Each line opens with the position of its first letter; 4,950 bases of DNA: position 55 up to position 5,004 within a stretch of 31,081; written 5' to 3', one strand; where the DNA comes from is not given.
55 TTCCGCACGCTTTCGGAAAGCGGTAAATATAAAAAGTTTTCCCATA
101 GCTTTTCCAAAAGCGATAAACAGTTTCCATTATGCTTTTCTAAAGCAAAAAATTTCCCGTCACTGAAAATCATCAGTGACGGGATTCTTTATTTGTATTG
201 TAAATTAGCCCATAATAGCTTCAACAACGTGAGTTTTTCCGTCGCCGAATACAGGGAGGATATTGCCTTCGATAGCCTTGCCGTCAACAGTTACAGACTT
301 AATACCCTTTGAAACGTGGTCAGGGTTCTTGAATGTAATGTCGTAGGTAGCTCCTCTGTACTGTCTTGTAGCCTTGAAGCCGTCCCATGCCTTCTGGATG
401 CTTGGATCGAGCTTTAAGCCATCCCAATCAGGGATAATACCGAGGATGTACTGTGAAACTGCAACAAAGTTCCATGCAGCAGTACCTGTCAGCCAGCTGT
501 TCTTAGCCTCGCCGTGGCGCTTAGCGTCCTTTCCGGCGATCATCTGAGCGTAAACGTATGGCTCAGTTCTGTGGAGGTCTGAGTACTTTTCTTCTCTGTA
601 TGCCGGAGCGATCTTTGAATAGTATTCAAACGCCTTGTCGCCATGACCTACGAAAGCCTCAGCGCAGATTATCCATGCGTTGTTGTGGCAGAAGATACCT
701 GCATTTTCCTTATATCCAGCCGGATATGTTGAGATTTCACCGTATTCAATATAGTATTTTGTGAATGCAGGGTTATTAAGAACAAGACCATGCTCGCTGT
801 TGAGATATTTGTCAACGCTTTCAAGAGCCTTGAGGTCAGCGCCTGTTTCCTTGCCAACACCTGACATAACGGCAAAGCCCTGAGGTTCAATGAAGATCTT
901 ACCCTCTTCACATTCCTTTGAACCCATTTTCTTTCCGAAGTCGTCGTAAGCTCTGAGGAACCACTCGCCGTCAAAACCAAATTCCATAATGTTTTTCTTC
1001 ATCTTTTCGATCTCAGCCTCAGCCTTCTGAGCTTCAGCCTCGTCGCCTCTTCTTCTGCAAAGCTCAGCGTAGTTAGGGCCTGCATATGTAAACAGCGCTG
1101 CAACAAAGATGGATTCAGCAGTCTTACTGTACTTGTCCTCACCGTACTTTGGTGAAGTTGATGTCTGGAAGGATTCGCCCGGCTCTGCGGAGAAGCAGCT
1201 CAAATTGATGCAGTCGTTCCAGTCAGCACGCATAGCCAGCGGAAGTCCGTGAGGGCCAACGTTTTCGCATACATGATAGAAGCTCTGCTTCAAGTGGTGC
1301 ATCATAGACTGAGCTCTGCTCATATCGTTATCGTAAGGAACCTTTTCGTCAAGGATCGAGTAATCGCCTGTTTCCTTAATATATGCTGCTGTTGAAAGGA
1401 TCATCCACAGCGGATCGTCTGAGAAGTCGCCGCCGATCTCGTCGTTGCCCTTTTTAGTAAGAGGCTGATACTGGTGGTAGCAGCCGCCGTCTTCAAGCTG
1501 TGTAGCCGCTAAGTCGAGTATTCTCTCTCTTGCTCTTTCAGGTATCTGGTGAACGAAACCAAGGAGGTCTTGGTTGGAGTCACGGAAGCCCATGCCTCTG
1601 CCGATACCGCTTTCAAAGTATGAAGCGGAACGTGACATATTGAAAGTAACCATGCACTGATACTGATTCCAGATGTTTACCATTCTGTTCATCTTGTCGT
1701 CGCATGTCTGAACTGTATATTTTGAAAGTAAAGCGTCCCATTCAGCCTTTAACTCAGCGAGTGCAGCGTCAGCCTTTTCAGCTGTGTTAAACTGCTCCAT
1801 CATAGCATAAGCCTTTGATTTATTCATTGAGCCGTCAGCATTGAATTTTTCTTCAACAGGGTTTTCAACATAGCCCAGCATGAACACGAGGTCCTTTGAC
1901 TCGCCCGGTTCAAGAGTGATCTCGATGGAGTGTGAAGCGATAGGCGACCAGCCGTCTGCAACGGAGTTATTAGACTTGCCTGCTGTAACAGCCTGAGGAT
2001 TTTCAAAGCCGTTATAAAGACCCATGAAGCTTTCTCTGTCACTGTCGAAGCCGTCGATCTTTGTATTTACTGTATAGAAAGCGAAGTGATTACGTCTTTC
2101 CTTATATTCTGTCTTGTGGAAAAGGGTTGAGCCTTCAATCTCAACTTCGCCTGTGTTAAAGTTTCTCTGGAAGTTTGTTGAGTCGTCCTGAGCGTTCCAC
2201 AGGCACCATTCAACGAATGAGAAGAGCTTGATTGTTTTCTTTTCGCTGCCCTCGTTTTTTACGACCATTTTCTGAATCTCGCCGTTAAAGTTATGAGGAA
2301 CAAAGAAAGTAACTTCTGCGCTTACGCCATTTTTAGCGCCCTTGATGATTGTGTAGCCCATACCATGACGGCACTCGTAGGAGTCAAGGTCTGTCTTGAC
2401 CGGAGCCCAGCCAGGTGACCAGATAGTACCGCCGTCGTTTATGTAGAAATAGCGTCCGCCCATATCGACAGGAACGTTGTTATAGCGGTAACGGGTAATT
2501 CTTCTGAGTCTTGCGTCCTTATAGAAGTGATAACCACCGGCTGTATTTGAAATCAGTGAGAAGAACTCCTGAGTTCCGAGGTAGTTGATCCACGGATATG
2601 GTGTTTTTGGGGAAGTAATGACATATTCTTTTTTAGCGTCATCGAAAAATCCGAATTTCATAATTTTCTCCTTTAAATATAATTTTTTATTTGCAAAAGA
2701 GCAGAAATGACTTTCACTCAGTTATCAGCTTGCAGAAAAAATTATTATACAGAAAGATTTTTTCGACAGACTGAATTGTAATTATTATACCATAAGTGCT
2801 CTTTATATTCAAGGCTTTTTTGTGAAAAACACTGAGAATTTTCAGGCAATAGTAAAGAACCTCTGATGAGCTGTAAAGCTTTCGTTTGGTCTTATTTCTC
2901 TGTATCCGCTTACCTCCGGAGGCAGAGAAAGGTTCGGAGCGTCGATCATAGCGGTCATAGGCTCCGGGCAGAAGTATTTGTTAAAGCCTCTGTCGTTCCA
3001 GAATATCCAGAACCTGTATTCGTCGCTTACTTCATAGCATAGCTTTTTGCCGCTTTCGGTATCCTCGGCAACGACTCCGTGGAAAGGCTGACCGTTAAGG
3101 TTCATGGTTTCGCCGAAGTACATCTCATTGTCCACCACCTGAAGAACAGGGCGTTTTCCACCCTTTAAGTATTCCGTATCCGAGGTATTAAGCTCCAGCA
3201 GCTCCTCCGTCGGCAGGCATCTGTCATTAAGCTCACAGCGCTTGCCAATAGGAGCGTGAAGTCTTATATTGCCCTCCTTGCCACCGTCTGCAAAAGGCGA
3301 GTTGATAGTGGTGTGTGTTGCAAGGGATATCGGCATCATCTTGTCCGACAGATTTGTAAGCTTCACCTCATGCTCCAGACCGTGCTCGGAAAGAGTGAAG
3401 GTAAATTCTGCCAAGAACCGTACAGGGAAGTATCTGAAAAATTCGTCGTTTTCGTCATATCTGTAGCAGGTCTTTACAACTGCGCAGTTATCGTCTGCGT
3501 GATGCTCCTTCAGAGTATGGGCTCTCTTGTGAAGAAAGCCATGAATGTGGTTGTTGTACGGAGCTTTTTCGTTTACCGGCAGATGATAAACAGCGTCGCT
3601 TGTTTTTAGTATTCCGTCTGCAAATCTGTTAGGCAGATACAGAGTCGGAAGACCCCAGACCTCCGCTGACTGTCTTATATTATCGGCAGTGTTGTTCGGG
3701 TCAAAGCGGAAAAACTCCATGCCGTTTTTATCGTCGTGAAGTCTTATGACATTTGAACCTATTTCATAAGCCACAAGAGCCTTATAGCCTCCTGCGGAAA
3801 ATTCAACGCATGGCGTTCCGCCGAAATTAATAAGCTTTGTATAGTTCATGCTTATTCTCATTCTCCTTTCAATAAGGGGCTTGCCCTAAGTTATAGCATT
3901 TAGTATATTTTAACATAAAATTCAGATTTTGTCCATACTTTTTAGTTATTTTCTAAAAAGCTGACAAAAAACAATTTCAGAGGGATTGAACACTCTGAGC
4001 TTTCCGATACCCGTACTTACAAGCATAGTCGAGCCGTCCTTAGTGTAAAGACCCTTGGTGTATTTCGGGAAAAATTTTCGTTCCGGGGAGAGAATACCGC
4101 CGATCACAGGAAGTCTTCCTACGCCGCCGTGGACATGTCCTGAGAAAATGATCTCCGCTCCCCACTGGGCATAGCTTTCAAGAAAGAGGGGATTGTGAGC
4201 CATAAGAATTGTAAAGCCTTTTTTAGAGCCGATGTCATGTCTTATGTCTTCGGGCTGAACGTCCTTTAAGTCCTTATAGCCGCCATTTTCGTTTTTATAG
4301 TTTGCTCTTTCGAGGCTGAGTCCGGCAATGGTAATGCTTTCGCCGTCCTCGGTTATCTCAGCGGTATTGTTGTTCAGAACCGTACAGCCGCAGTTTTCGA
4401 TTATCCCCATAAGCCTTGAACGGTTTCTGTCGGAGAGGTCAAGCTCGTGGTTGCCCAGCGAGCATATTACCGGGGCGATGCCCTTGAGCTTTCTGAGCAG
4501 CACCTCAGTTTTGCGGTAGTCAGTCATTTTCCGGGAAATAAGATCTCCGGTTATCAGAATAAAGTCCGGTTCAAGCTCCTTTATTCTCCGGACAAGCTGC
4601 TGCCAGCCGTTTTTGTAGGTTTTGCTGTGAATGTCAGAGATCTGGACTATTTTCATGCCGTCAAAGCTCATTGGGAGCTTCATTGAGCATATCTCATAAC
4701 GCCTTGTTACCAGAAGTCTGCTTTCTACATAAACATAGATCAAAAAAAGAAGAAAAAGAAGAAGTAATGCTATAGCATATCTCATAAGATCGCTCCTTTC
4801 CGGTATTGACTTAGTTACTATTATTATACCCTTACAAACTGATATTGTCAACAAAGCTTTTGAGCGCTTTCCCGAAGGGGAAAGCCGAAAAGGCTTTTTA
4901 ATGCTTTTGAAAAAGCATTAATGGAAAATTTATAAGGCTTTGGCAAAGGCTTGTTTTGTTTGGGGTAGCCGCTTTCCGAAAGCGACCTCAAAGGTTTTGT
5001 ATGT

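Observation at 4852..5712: Family of ~0.85-0.95-kb non-coding elements with covarying stems: large structured RNA or novel non-autonomous mobile element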

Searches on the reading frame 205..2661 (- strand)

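Call 8: search_protein_families(library=pfam, proteins=[window:205-2661:-])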
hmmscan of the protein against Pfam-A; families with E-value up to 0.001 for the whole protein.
window:205-2661:- (818 aa): 2 families
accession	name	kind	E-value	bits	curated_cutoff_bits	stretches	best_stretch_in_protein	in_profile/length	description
PF17167.11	Glyco_hydro_94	-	1.5e-167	558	27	1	308-741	2-420/420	Glycosyl hydrolase 94 superfamily, catalytic domain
PF06165.18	GH94_b-supersand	-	2.1e-89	299.8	23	1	21-263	1-251/251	Glycosyl hydrolase 94, supersandwich domain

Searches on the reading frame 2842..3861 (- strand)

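Call 8: search_protein_families(library=pfam, proteins=[window:2842-3861:-])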
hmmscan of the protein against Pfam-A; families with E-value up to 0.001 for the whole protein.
window:2842-3861:- (339 aa): 1 family
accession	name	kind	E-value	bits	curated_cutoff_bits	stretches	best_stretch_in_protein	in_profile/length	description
PF01263.26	Aldose_epim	-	2.2e-27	96.7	27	1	19-334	3-297/299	Aldose 1-epimerase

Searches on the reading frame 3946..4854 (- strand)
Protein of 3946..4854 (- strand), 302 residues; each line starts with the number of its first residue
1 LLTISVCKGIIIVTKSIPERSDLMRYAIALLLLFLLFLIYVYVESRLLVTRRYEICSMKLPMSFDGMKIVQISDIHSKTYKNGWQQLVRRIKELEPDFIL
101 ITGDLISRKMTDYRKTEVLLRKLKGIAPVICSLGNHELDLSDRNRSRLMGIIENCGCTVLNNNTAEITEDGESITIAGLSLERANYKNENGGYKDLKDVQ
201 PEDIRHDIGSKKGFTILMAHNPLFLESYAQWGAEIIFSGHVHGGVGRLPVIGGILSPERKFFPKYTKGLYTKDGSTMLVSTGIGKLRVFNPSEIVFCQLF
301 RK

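Call 8: search_protein_families(library=pfam, proteins=[window:3946-4854:-])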
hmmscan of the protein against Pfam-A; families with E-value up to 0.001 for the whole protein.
window:3946-4854:- (302 aa): 2 families
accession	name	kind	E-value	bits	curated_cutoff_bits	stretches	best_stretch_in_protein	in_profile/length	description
PF00149.33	Metallophos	-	6.3e-18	66.3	21.5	1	67-243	1-190/191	Calcineurin-like phosphoesterase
PF12850.12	Metallophos_2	-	5.3e-06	27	27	1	67-242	1-117/154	Calcineurin-like phosphoesterase superfamily domain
